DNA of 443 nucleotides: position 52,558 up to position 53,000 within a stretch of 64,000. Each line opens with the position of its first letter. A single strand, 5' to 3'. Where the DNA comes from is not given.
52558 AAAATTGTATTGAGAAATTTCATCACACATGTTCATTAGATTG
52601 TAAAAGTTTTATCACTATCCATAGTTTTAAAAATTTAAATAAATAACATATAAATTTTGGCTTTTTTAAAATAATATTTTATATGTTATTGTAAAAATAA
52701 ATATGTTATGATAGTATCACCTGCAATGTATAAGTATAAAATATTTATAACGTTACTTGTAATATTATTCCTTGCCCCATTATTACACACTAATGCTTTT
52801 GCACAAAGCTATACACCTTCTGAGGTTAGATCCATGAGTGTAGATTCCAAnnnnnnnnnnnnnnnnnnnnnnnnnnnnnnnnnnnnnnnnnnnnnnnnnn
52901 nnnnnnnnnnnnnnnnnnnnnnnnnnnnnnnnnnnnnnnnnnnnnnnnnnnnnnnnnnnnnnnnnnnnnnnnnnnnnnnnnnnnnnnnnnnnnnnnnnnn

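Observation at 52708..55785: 1025-aa secreted fibre protein combining a six-blade propeller, duplicated Cys-pair modules and a phage-tail-fibre-like C-terminus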

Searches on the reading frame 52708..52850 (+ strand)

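Call 94: search_protein_families(library=pfam, proteins=[window:52708-52850:+], max_evalue=10)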
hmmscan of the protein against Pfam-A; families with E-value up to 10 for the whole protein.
window:52708-52850:+ (47 aa): 0 families
